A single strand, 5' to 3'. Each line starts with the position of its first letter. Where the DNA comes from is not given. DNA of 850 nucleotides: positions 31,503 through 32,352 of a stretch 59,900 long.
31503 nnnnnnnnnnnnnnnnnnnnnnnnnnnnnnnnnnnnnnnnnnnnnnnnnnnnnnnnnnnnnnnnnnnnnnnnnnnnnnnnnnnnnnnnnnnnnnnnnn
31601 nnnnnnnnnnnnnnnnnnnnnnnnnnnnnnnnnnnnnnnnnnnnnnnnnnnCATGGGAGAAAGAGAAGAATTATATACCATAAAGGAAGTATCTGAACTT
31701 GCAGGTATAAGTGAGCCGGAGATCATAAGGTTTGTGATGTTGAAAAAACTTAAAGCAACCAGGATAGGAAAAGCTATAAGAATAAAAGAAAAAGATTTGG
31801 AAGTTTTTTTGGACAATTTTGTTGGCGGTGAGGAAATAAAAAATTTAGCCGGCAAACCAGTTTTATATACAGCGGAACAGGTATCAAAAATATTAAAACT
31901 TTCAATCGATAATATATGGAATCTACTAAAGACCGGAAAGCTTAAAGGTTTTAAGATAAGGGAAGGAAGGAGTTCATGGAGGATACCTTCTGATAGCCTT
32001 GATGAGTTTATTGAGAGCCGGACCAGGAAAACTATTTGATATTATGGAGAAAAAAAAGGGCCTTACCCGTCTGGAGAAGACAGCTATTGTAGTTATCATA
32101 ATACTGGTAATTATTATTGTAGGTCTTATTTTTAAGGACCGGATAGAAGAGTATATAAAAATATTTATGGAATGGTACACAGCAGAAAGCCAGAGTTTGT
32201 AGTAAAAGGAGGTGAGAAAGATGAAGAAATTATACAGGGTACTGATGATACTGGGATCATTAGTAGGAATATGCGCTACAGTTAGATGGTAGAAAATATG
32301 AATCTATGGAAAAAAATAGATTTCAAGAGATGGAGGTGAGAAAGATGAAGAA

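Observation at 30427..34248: Candidate undescribed module: sORF / CpaE-like ATPase / double-HTH / small membrane proteins / HD-GYP / SpoIIM-like protein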

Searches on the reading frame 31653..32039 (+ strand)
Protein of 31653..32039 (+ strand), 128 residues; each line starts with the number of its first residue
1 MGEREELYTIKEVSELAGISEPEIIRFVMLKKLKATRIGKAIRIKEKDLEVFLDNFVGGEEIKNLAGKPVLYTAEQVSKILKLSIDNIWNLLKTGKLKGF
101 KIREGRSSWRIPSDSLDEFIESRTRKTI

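Call 3: search_protein_families(library=pfam, proteins=[window:31653-32039:+], max_evalue=0.1)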
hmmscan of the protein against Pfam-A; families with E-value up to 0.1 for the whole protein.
window:31653-32039:+ (128 aa): 3 families
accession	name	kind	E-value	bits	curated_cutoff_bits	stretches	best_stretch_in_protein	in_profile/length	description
PF12728.13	HTH_17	-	5.1e-24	84.7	27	2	71-123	1-50/51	Helix-turn-helix domain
PF00376.29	MerR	-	0.03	14.6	28.2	0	9-20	1-12/38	MerR family regulatory protein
PF13542.12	HTH_Tnp_ISL3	-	0.031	14.2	27.4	0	7-26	27-45/51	Helix-turn-helix domain of transposase family ISL3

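Call 9: search_protein_families(library=ncbifam, proteins=[window:31653-32039:+], max_evalue=0.1)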
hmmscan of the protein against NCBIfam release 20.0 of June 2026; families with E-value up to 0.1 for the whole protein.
window:31653-32039:+ (128 aa): 4 families
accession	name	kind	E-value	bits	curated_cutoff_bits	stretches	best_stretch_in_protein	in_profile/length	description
TIGR01764.1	excise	domain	9e-16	58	28.8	2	7-53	1-47/49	excisionase family DNA-binding protein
NF040990.2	MamR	equivalog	5e-06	26.7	100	1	5-53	41-89/91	magnetosome protein MamR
NF047737.1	antiphage_MADS1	equivalog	7.3e-06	26.1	80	1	5-51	1-47/49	methylation-associated defense system helix-turn-helix domain-containing protein MAD1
NF033518.0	transpos_IS607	equivalog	0.027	14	110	0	76-124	2-48/187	IS607 family transposase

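Call 11: search_solved_structures(query=window:31653-32039:+, max_evalue=1, show_alignments=2)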
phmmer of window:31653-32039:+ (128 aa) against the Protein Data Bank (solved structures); distinct sequences matched with E-value up to 1: 2.
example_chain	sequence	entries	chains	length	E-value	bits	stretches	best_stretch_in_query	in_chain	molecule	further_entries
8vd6_A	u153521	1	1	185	6.9e-07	32.8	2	6-105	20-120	CAP REPEAT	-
4j2n_A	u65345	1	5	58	0.46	14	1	9-52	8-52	Gp37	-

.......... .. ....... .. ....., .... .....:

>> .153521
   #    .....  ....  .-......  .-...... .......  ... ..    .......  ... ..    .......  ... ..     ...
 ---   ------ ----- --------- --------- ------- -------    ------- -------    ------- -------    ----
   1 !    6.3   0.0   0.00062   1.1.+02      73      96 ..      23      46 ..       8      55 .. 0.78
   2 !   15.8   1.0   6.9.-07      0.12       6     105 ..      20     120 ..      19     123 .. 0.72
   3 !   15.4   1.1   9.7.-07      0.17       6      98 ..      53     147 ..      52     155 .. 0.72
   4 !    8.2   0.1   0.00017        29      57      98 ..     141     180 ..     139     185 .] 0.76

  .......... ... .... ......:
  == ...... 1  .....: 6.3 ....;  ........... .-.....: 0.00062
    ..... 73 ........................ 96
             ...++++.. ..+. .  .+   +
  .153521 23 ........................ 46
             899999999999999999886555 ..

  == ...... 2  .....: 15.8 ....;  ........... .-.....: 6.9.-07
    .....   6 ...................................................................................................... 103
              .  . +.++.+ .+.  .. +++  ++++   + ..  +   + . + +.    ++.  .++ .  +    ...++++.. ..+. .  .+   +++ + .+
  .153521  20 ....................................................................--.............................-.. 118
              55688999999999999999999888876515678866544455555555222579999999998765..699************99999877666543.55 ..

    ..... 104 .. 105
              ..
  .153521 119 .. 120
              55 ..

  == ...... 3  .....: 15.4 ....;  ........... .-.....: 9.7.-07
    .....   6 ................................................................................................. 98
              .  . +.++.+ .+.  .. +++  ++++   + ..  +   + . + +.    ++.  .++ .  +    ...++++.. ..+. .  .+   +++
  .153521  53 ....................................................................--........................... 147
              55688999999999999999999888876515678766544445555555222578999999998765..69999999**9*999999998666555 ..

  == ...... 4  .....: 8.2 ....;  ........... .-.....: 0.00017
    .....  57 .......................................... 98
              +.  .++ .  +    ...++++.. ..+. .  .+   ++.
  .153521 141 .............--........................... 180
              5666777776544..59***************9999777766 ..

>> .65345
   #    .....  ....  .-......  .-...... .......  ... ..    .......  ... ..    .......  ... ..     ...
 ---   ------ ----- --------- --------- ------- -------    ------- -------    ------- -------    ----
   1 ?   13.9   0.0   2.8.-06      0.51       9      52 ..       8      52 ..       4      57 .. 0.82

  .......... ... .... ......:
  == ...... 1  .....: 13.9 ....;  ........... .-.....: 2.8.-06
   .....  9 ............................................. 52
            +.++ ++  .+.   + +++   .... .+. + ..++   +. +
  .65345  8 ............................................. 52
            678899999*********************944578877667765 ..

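Call 20: find_homologous_proteins(query=window:31653-32039:+, max_evalue=0.001)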
Query window:31653-32039:+ (128 aa): 410 proteins with E <= 0.001 among 438 candidates; the best 120 are listed.
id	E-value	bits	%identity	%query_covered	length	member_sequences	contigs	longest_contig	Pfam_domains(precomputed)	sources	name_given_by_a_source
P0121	4.1e-74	264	100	100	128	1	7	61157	PF12728.14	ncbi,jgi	jgi:excisionase family DNA binding protein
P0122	1.9e-68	246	91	100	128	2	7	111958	PF12728.14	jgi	jgi:excisionase family DNA binding protein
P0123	5.6e-62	225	87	100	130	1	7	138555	PF12728.14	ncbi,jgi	jgi:excisionase family DNA binding protein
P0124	1.3e-57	211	80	100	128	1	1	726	PF12728.14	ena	-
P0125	3.5e-57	210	82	100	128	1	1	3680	PF12728.14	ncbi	-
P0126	1.4e-56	208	79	100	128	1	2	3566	PF12728.14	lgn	-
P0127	1.5e-56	208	80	99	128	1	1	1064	PF12728.14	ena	-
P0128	1.5e-56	208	80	100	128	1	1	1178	PF12728.14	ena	-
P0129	1.6e-56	208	79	100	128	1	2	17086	PF12728.14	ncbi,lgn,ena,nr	ncbi:MAG: helix-turn-helix domain-containing protein [Actinomycetia bacterium]|nr:helix-turn-helix d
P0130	1.7e-56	207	80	100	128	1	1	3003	PF12728.14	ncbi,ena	-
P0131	1.8e-56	207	80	99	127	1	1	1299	PF12728.14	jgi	jgi:excisionase family DNA binding protein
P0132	1.9e-56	207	80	99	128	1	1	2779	PF12728.14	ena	-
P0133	2.6e-56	207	80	100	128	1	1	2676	PF12728.14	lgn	-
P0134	5.2e-56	206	80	99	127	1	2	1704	PF12728.14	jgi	jgi:excisionase family DNA binding protein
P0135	7.9e-56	205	79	99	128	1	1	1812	PF12728.14,PF21531.4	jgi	jgi:excisionase family DNA binding protein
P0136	8.2e-56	205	80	100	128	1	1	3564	PF12728.14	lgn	-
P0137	8.5e-56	205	78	99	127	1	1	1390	PF12728.14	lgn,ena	-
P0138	9.1e-56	205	79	100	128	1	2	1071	PF12728.14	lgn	-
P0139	1.1e-55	205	81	97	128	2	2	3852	PF12728.14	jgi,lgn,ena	-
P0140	1.2e-55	205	80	99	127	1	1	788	PF12728.14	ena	-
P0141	1.3e-55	205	78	100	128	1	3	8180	PF12728.14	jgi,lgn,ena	-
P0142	1.6e-55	204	80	99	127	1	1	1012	PF12728.14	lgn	-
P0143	2.9e-55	203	79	99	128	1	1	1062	PF12728.14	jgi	jgi:excisionase family DNA binding protein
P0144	4.3e-55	203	75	100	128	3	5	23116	PF12728.14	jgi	jgi:excisionase family DNA binding protein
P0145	4.6e-55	203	78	99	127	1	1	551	PF12728.14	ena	-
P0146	4.8e-55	203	78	99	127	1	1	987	PF12728.14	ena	-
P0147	4.9e-55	203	79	99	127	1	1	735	PF12728.14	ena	-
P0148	5.2e-55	203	77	98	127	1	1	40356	PF12728.14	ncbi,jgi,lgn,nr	ncbi:MAG TPA: hypothetical protein DCP02_02250 [Actinobacteria bacterium]|nr:hypothetical protein [A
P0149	5.4e-55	203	74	100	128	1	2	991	PF12728.14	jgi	jgi:excisionase family DNA binding protein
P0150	5.6e-55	203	73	100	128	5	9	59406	PF12728.14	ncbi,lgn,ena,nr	ncbi:MAG: helix-turn-helix domain-containing protein [Actinobacteria bacterium]|nr:helix-turn-helix 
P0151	5.9e-55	202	78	100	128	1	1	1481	PF12728.14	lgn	-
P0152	6.5e-55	202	77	99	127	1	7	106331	PF12728.14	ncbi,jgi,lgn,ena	-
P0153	7.8e-55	202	77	99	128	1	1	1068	PF12728.14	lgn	-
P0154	8.5e-55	202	77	99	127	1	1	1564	PF12728.14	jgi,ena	-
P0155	1.0e-54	202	78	100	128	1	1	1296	PF12728.14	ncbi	-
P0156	1.1e-54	202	78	100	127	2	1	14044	PF12728.14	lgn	-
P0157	1.2e-54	202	76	100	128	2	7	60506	PF12728.14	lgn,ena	-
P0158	1.4e-54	201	79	99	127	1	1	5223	PF12728.14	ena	-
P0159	1.5e-54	201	77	100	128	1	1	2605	PF12728.14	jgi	-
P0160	1.6e-54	201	76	98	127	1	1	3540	PF12728.14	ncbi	-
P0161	1.8e-54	201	77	100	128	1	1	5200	PF12728.14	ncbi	-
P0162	2.0e-54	201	77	100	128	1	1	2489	PF12728.14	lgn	-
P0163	2.1e-54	201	79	99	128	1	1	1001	PF12728.14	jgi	jgi:excisionase family DNA binding protein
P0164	2.3e-54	201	77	100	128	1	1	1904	PF12728.14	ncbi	-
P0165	2.4e-54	201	77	100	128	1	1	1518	PF12728.14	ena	-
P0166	2.7e-54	200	77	100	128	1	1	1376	PF12728.14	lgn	-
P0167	2.7e-54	200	77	99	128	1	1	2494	PF12728.14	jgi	jgi:excisionase family DNA binding protein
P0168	2.7e-54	200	75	100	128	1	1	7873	PF12728.14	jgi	jgi:excisionase family DNA binding protein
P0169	2.8e-54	200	78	99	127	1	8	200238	PF12728.14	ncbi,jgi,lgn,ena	-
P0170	3.4e-54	200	78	99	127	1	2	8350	PF12728.14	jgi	-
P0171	3.6e-54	200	76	100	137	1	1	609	PF12728.14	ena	-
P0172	3.8e-54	200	78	99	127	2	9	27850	PF12728.14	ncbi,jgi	jgi:excisionase family DNA binding protein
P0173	4.0e-54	200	77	100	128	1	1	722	PF12728.14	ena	-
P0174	4.3e-54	200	77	100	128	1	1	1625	PF12728.14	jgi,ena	-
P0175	4.4e-54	200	74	100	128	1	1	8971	PF12728.14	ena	-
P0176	4.4e-54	200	76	100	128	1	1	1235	PF12728.14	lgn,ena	-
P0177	4.5e-54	200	76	100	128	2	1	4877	PF12728.14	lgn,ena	-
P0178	4.5e-54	200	76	100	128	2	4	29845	PF12728.14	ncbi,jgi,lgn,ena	-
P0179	4.7e-54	200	79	98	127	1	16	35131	PF12728.14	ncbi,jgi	jgi:excisionase family DNA binding protein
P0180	4.9e-54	200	77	100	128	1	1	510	PF12728.14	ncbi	-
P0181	5.0e-54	199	73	100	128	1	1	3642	PF12728.14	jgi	-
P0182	5.2e-54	199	77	100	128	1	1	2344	PF12728.14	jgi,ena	jgi:excisionase family DNA binding protein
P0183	5.8e-54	199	77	100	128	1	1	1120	PF12728.14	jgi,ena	-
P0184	5.8e-54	199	73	100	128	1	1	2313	PF12728.14,PF13542.13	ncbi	-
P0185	6.1e-54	199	74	100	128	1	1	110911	PF12728.14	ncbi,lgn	-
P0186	6.3e-54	199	77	100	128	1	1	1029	PF12728.14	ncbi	-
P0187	6.4e-54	199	77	100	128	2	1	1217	PF12728.14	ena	-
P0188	7.0e-54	199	75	100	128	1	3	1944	PF12728.14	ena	-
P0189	7.1e-54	199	76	100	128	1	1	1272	PF12728.14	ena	-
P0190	7.2e-54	199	78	99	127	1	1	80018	PF12728.14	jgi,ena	-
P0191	7.8e-54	199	77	100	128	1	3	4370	PF12728.14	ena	-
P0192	7.8e-54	199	74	100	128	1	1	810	PF12728.14,PF13542.13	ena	-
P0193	8.2e-54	199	76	100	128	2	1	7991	PF12728.14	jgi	-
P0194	8.4e-54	199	73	100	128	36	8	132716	PF12728.14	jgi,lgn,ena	-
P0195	8.6e-54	199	76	100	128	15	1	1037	PF12728.14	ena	-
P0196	9.6e-54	199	74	100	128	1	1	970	PF12728.14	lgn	-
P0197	1.1e-53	198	75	100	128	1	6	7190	PF12728.14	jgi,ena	-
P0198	1.1e-53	198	73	100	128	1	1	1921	PF12728.14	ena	-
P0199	1.2e-53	198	73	100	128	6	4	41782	PF12728.14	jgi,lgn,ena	-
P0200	1.5e-53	198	75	100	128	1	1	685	PF12728.14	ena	-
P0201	1.7e-53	198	75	100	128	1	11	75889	PF12728.14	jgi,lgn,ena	jgi:excisionase family DNA binding protein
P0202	1.7e-53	198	75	100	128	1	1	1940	PF12728.14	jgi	-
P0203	1.8e-53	198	73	100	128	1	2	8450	PF12728.14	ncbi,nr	ncbi:MAG: helix-turn-helix domain-containing protein [Actinomycetia bacterium]|nr:helix-turn-helix d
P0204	1.8e-53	198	75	100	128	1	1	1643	PF12728.14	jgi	jgi:excisionase family DNA binding protein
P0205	2.0e-53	198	73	100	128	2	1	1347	PF12728.14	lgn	-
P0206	2.1e-53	198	77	100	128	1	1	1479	PF12728.14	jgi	-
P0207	2.3e-53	197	74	99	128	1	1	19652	PF12728.14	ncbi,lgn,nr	ncbi:MAG: helix-turn-helix domain-containing protein [Actinobacteria bacterium]|nr:helix-turn-helix 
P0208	2.6e-53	197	73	100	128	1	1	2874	PF12728.14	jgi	-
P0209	3.1e-53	197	74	100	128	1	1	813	PF12728.14,PF21531.4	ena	-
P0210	3.3e-53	197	74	100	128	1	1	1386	PF12728.14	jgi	jgi:excisionase family DNA binding protein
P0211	3.8e-53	197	74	100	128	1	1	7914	PF12728.14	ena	-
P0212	3.9e-53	197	72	100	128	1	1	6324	PF12728.14,PF13542.13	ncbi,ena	-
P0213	4.1e-53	197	74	100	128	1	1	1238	PF12728.14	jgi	-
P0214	4.3e-53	196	74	100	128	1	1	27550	PF12728.14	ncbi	ncbi:helix-turn-helix domain-containing protein [Actinomycetota bacterium]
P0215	4.4e-53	196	74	100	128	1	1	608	PF12728.14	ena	-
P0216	4.5e-53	196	76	98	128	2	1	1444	PF12728.14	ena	-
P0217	5.1e-53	196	76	99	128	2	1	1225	PF12728.14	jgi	-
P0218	5.4e-53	196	75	98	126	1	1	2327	PF12728.14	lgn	-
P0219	6.0e-53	196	73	100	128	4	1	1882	PF12728.14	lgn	-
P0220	6.0e-53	196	71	100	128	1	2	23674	PF12728.14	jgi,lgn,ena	-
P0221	6.1e-53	196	74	98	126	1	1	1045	PF12728.14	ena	-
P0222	6.1e-53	196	73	100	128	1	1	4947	PF12728.14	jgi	-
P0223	6.4e-53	196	74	100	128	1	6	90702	PF12728.14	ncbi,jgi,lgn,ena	ncbi:MAG TPA: helix-turn-helix domain-containing protein [Candidatus Humimicrobiaceae bacterium]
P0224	6.4e-53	196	74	100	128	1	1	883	PF12728.14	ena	-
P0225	6.4e-53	196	75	100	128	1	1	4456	PF12728.14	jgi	-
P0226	6.5e-53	196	75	99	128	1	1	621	PF12728.14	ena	-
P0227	6.6e-53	196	74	100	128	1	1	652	PF12728.14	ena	-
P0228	6.6e-53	196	74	100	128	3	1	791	PF12728.14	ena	-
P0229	6.6e-53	196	73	100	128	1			PF12728.14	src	-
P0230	6.7e-53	196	73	100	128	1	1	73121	PF12728.14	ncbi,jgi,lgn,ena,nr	ncbi:MAG: helix-turn-helix domain-containing protein [Actinobacteria bacterium]|nr:helix-turn-helix 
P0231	8.0e-53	196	74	100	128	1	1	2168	PF12728.14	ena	-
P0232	8.5e-53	196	75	98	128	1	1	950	PF12728.14,PF21531.4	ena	-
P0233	8.8e-53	195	72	100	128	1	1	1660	PF12728.14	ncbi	ncbi:MAG: helix-turn-helix domain-containing protein [Candidatus Hydromicrobium sp.]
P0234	9.1e-53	195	74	100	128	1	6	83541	PF12728.14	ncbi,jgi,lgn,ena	-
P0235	9.2e-53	195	73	100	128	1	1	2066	PF12728.14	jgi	jgi:excisionase family DNA binding protein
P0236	9.3e-53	195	72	100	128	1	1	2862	PF12728.14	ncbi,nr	ncbi:MAG: helix-turn-helix domain-containing protein [Actinobacteria bacterium]|nr:helix-turn-helix 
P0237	9.8e-53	195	75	100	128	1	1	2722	PF12728.14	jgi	jgi:excisionase family DNA binding protein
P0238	9.8e-53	195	74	100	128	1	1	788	PF12728.14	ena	-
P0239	1.0e-52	195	74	100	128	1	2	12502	PF12728.14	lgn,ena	-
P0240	1.0e-52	195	74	100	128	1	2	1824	PF12728.14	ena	-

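Call 62: search_dna_similar(query=window:31653-32039:+, collection=plasmids, mode=protein, max_evalue=0.001, max_rows=15)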
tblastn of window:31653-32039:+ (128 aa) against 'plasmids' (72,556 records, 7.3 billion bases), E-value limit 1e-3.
Records with a match: 1; places in all: 1; records where one place covers at least 80% of the query: 0.
Best place of each record, by identity: <60% 1.
By first word of the organism name: Streptococcus 1.
By predicted mobility (MOB-suite, as given by PLSDB): non-mobilizable 1.
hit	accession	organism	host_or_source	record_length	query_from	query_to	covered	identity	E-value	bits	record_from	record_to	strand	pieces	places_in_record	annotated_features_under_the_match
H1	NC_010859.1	Streptococcus thermophilus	-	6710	72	126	43%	43.6%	1e-3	44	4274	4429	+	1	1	helix-turn-helix domain-containing protein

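Call 72: search_solved_structures(query=A5, max_evalue=1, show_alignments=3)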
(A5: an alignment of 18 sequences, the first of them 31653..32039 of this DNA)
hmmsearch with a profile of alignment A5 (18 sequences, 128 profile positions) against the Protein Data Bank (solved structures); distinct sequences matched with E-value up to 1: 2.
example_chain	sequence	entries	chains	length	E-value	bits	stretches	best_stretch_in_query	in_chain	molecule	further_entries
8vd6_A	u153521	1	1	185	1.9e-14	57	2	55-98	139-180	CAP REPEAT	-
4j2n_A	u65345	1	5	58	0.1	15.8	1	9-53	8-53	Gp37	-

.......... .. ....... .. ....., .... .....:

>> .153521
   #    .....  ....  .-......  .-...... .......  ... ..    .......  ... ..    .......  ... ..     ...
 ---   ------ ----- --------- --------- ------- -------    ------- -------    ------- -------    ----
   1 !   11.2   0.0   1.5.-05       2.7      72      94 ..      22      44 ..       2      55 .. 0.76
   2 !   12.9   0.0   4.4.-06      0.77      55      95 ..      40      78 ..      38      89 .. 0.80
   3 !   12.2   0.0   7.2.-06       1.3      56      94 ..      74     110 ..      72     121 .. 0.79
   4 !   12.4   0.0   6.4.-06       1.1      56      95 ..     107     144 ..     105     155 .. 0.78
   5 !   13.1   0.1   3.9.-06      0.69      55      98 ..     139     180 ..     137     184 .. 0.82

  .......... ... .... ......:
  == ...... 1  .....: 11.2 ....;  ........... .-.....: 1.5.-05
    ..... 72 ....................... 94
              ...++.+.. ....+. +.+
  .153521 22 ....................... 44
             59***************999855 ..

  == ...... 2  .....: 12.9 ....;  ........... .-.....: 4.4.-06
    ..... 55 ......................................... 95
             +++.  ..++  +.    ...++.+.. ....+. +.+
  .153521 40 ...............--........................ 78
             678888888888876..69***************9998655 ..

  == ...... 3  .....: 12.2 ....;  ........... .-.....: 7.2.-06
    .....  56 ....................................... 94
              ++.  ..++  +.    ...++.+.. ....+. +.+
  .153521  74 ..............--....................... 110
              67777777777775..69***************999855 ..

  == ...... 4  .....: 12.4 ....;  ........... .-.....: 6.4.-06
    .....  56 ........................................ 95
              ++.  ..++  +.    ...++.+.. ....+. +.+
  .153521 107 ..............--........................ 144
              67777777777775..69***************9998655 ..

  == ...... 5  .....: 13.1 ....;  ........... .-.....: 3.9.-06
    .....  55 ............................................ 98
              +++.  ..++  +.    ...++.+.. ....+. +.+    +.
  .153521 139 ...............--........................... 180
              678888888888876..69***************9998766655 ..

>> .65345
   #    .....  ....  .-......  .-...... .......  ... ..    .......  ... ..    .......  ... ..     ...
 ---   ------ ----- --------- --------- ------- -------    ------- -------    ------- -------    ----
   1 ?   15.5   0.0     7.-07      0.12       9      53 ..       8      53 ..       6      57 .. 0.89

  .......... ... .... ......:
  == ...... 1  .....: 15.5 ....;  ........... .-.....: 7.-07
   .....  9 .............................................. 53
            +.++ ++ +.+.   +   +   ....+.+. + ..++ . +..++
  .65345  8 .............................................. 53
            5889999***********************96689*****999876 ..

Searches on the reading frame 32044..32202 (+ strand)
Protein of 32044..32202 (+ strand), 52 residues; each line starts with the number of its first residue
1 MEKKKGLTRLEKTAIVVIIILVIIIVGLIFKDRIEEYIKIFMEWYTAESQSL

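Call 3: search_protein_families(library=pfam, proteins=[window:32044-32202:+], max_evalue=0.1)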
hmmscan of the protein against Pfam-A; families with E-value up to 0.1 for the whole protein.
window:32044-32202:+ (52 aa): 3 families
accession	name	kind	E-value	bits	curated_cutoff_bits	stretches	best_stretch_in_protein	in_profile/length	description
PF16982.10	Flp1_like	-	0.00033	20.5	33.5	1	16-46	14-44/49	Putative Flagellin, Flp1-like, domain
PF13253.11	DUF4044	-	0.026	14.5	21.8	1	3-30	1-29/33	Protein of unknown function (DUF4044)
PF07664.17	FeoB_C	-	0.058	13.6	26.6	1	14-32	3-21/54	Ferrous iron transport protein B C terminus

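Call 9: search_protein_families(library=ncbifam, proteins=[window:32044-32202:+], max_evalue=0.1)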
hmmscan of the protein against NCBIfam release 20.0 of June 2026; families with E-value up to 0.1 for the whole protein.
window:32044-32202:+ (52 aa): 2 families
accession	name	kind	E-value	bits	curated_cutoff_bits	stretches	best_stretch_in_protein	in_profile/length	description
TIGR01655.1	yxeA_fam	subfamily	0.031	14.9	29.65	1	13-41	10-38/114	YxeA family protein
NF010405.0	PRK13831.1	subfamily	0.057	12.3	386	1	2-30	14-42/433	IncP-type conjugal transfer protein TrbI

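Call 61: search_protein_families(library=pfam, alignment_id=A4, max_evalue=0.1)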
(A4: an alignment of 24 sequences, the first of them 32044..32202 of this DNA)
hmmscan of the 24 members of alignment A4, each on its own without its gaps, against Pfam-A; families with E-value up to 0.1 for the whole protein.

A. member 1, window:32044-32202:+ (52 aa): 3 families
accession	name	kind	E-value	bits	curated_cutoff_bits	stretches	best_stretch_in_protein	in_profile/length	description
PF16982.10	Flp1_like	-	0.00033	20.5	33.5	1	16-46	14-44/49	Putative Flagellin, Flp1-like, domain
PF13253.11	DUF4044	-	0.026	14.5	21.8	1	3-30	1-29/33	Protein of unknown function (DUF4044)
PF07664.17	FeoB_C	-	0.058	13.6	26.6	1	14-32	3-21/54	Ferrous iron transport protein B C terminus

B. families by the number of members that match (of 24 scanned): 34 families (the first 25 are shown)
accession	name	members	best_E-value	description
PF19442.4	CRIM1_C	12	0.00082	Cysteine-rich motor neuron 1 protein C-terminal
PF13786.12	DUF4179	12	0.0017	Domain of unknown function (DUF4179)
PF12911.12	OppC_N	8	0.017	N-terminal TM domain of oligopeptide transport permease C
PF11779.13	SPT_ssu-like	6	0.017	Small subunit of serine palmitoyltransferase-like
PF16982.10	Flp1_like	4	0.00022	Putative Flagellin, Flp1-like, domain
PF11139.14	SfLAP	4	0.014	Sap, sulfolipid-1-addressing protein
PF24677.1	DUF7657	3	0.0042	Domain of unknown function (DUF7657)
PF20088.4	DUF6480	3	0.025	Family of unknown function (DUF6480)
PF00957.27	Synaptobrevin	3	0.036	Synaptobrevin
PF01708.21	Gemini_mov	2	0.00084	Geminivirus putative movement protein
PF16962.11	ABC_export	2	0.0024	Putative ABC exporter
PF10011.15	DUF2254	2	0.0062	Predicted membrane protein (DUF2254)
PF13800.11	Sigma_reg_N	2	0.017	Sigma factor regulator N-terminal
PF16357.10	PepSY_TM_like_2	2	0.033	Putative PepSY_TM-like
PF15807.10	MAP17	2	0.05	Membrane-associated protein 117 kDa, PDZK1-interacting protein 1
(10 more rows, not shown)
